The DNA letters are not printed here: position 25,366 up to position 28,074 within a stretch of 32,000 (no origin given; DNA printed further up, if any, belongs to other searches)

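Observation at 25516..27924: Pyruvyltransferase-like + GT2 + coiled-coil fusion next to Wzm/Wzt: candidate capping, chain-length or epitope-forming enzyme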

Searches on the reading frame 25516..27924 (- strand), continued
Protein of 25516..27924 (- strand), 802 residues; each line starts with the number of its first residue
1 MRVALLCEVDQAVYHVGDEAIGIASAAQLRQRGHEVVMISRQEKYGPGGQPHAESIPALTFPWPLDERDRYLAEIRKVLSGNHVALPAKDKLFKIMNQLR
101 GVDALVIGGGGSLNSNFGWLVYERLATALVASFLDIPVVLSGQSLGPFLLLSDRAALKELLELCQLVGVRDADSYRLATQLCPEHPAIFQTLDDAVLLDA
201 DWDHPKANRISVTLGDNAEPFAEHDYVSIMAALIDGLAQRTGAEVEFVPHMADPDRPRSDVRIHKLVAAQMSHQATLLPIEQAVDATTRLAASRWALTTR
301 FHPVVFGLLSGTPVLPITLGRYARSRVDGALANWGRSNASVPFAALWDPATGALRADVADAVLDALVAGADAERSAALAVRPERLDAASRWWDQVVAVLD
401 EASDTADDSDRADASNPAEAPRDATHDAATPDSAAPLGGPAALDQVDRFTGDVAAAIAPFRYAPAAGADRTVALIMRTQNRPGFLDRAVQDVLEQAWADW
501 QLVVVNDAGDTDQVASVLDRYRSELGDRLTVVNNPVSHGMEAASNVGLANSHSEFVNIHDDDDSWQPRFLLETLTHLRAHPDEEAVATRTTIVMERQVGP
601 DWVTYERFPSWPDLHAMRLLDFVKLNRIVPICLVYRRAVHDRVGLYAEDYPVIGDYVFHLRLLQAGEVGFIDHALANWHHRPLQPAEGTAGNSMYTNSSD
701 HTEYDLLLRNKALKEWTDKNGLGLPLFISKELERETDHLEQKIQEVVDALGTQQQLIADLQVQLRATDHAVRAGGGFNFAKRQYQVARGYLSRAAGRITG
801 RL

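Call 35: fold_search(model_id=the predicted structure, library=pdb)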
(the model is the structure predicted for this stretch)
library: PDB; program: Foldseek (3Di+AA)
matches with E <= 10: 1459; with E <= 0.001: 467
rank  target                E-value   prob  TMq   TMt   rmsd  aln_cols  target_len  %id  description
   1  6p61_C                8.9e-13  1.00  0.22  0.86   3.0       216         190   18  Structure of a Glycosyltransferase from Leptospira borgpetersenii serovar Hardjo-bovis (strain JB197) (released 2019-07-10)
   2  6p61_B                1.5e-12  1.00  0.22  0.86   3.1       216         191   18  Structure of a Glycosyltransferase from Leptospira borgpetersenii serovar Hardjo-bovis (strain JB197) (released 2019-07-10)
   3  6p61_A                2.2e-12  1.00  0.22  0.84   3.1       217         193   18  Structure of a Glycosyltransferase from Leptospira borgpetersenii serovar Hardjo-bovis (strain JB197) (released 2019-07-10)
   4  2z86_B                2.6e-12  1.00  0.25  0.33  24.0       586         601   11  Crystal structure of chondroitin polymerase from Escherichia coli strain K4 (K4CP) complexed with UDP-GlcUA and UDP (released 2008-09-16)
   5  9omm_A                5.0e-12  1.00  0.23  0.64   6.2       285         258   16  WrtF fucosyltransferase - tetrasaccharide product (released 2025-10-29)
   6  9omk_B                1.0e-11  1.00  0.23  0.64   7.5       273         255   16  WrtF fucosyltransferase - trisaccharide acceptor (released 2025-10-29)
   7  1qg8                  1.4e-11  1.00  0.22  0.70   3.5       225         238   18  NATIVE (MAGNESIUM-CONTAINING) SPSA FROM BACILLUS SUBTILIS (released 2000-04-21)
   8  9jn3_A                1.5e-11  1.00  0.25  0.63   4.3       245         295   23  Crystal structure of AvpGT in complex with Ara-A (released 2025-01-29)
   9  9jma_A                1.7e-11  1.00  0.25  0.62   4.7       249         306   24  Crystal structure of glycosyltransferase AvpGT (released 2025-01-29)
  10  9jn3_B                1.9e-11  1.00  0.25  0.63   4.6       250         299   23  Crystal structure of AvpGT in complex with Ara-A (released 2025-01-29)
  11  9omn_B                2.2e-11  1.00  0.23  0.62   7.0       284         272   16  WrtF fucosyltransferase - GDP-2-deoxy-2-fluoro-beta-L-fucose (released 2025-10-29)
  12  9oml_B                2.5e-11  1.00  0.23  0.61   7.2       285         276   17  WrtF fucosyltransferase - acetylated trisaccharide acceptor (released 2025-10-29)
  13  1h7l                  3.0e-11  1.00  0.23  0.71   6.1       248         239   16  dTDP-MAGNESIUM COMPLEX OF SPSA FROM BACILLUS SUBTILIS (released 2001-12-13)
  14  9omm_B                3.2e-11  1.00  0.23  0.60   7.0       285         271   17  WrtF fucosyltransferase - tetrasaccharide product (released 2025-10-29)
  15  1h7q                  3.5e-11  1.00  0.22  0.69   3.5       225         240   18  dTDP-MANGANESE COMPLEX OF SPSA FROM BACILLUS SUBTILIS (released 2001-12-13)
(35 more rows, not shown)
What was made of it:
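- On Glycosyltransferase family 2 (PF00535, GT-A fold): Foldseek TM-score (target-normalised) is up to 0.86 to GT-A structures (call 35).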

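Call 41: find_encoding_contigs(protein=P0004, flank=10000, max_places=2)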
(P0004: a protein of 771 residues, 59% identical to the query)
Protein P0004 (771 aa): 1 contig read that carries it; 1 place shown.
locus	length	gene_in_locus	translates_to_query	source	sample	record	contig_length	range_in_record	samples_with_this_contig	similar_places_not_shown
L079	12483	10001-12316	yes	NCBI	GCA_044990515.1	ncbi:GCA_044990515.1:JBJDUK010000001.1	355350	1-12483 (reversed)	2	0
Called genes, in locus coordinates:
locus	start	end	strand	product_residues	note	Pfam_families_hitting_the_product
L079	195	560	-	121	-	-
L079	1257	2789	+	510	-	PF13500:AAA_26 (weak), PF01515:PTA_PTB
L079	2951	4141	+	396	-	PF00871:Acetate_kinase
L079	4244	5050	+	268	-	PF00106:adh_short, PF01370:Epimerase (weak), PF08659:KR, PF13561:adh_short_C2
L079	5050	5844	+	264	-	PF01553:Acyltransferase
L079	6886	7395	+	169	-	PF14340:DUF4395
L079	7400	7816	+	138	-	PF00085:Thioredoxin (weak), PF13098:Thioredoxin_2 (weak)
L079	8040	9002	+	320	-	PF13641:Glyco_tranf_2_3, PF00535:Glycos_transf_2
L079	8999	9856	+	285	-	PF00535:Glycos_transf_2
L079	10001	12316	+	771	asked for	PF04230:PS_pyruv_trans, PF00535:Glycos_transf_2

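Call 51: find_encoding_contigs(protein=P0067, flank=10000, max_places=2)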
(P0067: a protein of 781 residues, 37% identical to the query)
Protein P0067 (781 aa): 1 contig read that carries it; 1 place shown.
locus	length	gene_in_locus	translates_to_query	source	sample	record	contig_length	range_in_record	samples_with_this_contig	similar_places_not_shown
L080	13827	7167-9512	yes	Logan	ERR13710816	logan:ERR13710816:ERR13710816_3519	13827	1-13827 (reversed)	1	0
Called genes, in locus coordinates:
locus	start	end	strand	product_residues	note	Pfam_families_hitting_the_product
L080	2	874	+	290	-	?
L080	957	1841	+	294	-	PF00582:Usp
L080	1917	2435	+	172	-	PF05656:DUF805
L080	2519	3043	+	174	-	PF05656:DUF805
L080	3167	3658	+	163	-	PF05656:DUF805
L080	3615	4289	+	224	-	-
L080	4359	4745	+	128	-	-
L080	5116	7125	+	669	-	PF19291:TREH_N, PF00723:Glyco_hydro_15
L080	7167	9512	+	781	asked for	PF04230:PS_pyruv_trans, PF00535:Glycos_transf_2, PF10111:Glyco_tranf_2_2, PF13641:Glyco_tranf_2_3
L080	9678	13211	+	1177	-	PF01619:Pro_dh, PF00171:Aldedh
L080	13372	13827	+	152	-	?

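Call 52: find_encoding_contigs(protein=P0011, flank=10000, max_places=1)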
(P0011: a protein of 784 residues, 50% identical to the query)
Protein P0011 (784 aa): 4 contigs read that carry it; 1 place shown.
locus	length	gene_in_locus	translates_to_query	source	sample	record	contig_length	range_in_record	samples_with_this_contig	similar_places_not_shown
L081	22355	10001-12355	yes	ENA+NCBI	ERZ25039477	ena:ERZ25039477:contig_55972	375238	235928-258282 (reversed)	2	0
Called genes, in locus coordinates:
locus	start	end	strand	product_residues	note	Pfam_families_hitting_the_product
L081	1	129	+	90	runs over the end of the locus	PF00708:Acylphosphatase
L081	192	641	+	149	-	PF04138:GtrA_DPMS_TM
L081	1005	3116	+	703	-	PF00395:SLH, PF05345:He_PIG, PF24908:Ig_SIBA-E_2nd (faint), PF05345:He_PIG, PF01522:Polysacc_deac_1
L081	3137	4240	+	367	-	-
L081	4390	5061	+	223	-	PF00535:Glycos_transf_2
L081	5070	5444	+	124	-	PF10066:DUF2304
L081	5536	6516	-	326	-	PF01073:3Beta_HSD, PF01370:Epimerase, PF02719:Polysacc_synt_2, PF04321:RmlD_sub_bind, PF13460:NAD_binding_10, PF16363:GDP_Man_Dehyd, PF07993:NAD_binding_4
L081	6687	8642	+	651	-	PF20176:DUF6541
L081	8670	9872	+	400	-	-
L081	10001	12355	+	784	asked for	PF04230:PS_pyruv_trans, PF00535:Glycos_transf_2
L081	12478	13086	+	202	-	-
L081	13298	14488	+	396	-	PF01946:Thi4 (weak), PF12831:FAD_oxidored (weak), PF13450:NAD_binding_8, PF01593:Amino_oxidase (weak), PF03275:GLF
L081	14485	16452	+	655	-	PF17994:Glft2_N, PF00535:Glycos_transf_2 (weak), PF13641:Glyco_tranf_2_3, PF19320:GlfT2_domain3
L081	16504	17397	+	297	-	PF01061:ABC2_membrane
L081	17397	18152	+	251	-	PF00005:ABC_tran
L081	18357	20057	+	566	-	PF27503:Rv3811_N (weak), PF01510:Amidase_2, PF00395:SLH (weak)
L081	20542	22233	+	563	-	PF02720:DUF222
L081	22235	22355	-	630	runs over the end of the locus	PF00535:Glycos_transf_2, PF13641:Glyco_tranf_2_3, PF13632:Glyco_trans_2_3 (faint), PF00535:Glycos_transf_2, PF13641:Glyco_tranf_2_3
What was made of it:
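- PvT-GT2 > glf > glfT2 > wzm > wzt > amidase-SLH, all on one strand (call 52).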

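Call 64: search_protein_families(library=pfam, proteins=[L030:12432-14336:-, L030:4329-6353:+, L033:7416-9740:+, L049:8241-9815:-, L049:12513-14252:-, L075:3967-7932:-, L051:11294-12349:+, L070:6115-7464:-, L016:20013-21791:+, L014:7822-9933:+], max_evalue=0.001)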
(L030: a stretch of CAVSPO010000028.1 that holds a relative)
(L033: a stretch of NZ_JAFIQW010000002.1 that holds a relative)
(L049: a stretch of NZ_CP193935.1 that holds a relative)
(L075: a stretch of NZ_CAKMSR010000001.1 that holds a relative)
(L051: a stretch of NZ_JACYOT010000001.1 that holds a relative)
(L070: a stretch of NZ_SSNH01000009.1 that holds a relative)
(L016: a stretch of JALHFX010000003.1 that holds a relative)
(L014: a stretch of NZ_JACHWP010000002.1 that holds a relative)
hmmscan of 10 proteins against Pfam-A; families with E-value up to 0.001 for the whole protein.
L030:12432-14336:- (634 aa): 2 families
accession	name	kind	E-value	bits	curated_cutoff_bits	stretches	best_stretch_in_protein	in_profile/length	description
PF00395.25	SLH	-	4.6e-19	68.6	20.8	2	580-623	1-44/44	S-layer homology domain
PF01510.30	Amidase_2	-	1.2e-12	48.8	26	1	275-421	6-131/131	N-acetylmuramoyl-L-alanine amidase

L030:4329-6353:+ (674 aa): 9 families
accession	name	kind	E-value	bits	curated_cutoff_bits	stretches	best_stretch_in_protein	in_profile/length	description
PF05345.18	He_PIG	-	1.8e-35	121.7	24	3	226-300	10-96/96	Putative Ig domain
PF01522.26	Polysacc_deac_1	-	1.8e-27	96.2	23.1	1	474-589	7-122/124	Polysaccharide deacetylase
PF00395.25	SLH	-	1.3e-26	92.8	20.8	3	40-83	1-44/44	S-layer homology domain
PF24908.1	Ig_SIBA-E_2nd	-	2.4e-10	41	27.8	0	414-471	37-96/117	Integrin beta-like protein A-E, second Ig-like domain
PF22352.2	K319L-like_PKD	-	2.9e-09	37.2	27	0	320-382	18-84/84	K319L-like, PKD domain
PF17963.7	Big_9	-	7.8e-09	36.7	23.6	0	400-463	18-88/89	Bacterial Ig domain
PF13573.12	SprB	-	1.4e-05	25.1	28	0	237-253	17-33/37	SprB repeat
PF06832.18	BiPBP_C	-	5.3e-05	23.5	26.8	0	391-458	24-87/90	Penicillin-Binding Protein C-terminus Family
PF02010.21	REJ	-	0.0004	19.6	25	0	276-307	389-420/452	REJ domain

L033:7416-9740:+ (774 aa): 3 families
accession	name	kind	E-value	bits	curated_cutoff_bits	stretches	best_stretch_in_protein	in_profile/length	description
PF00395.25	SLH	-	1.2e-10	41.6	20.8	0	652-699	1-44/44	S-layer homology domain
PF24893.1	DUF7743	-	5.2e-10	39.5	27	0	278-367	3-81/120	Domain of unknown function (DUF7743)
PF01835.25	MG2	-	1.6e-07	32.1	32.8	0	202-250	36-80/96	MG2 domain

L049:8241-9815:- (524 aa): 2 families
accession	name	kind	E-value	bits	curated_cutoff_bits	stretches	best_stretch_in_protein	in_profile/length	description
PF00395.25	SLH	-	1.7e-27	95.6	20.8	2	59-102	1-44/44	S-layer homology domain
PF07510.16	GmrSD_C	-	4.2e-20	72.5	23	1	312-420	35-137/138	GmrSD restriction endonucleases, C-terminal domain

L049:12513-14252:- (579 aa): 3 families
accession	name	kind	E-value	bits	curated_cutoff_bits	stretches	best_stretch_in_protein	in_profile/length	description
PF13620.12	CarboxypepD_reg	-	2e-12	47.7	32.3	1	290-342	2-54/82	Carboxypeptidase regulatory-like domain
PF00395.25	SLH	-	1.7e-10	41.1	20.8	0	387-433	1-44/44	S-layer homology domain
PF17210.9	SdrD_B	-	0.00051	20.7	29.7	0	122-162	41-81/112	SdrD B-like domain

L075:3967-7932:- (1321 aa): 4 families
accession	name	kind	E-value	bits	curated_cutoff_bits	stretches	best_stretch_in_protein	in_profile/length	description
PF00082.27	Peptidase_S8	-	2.8e-43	148.7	21.8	1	205-687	1-274/288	Subtilase family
PF00395.25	SLH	-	1.6e-31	108.4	20.8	3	1141-1184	1-44/44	S-layer homology domain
PF02225.27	PA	-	1.4e-05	25.5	23.9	1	482-568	3-92/95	PA domain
PF11614.14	FixG_C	-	9.6e-05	23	25.6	1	745-802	37-93/119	IG-like fold at C-terminal of FixG, putative oxidoreductase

L051:11294-12349:+ (351 aa): 1 family
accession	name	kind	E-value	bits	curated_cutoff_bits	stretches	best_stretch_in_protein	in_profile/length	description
PF00395.25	SLH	-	4.5e-27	94.2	20.8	3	229-272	1-44/44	S-layer homology domain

L070:6115-7464:- (449 aa): 0 families

L016:20013-21791:+ (592 aa): 2 families
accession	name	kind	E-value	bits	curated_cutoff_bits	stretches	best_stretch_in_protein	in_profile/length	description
PF00395.25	SLH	-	4.3e-14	52.6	20.8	1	464-510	2-44/44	S-layer homology domain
PF01510.30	Amidase_2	-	5.5e-08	33.6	26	1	233-379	5-130/131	N-acetylmuramoyl-L-alanine amidase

L014:7822-9933:+ (703 aa): 2 families
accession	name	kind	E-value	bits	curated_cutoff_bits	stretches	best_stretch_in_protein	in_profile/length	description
PF00395.25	SLH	-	3.7e-25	88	20.8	2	647-690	1-44/44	S-layer homology domain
PF01510.30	Amidase_2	-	2.3e-12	47.8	26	1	249-403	5-131/131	N-acetylmuramoyl-L-alanine amidase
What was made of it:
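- Pfam confirmed SLH in 9 of 10 neighbours sampled (call 64).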
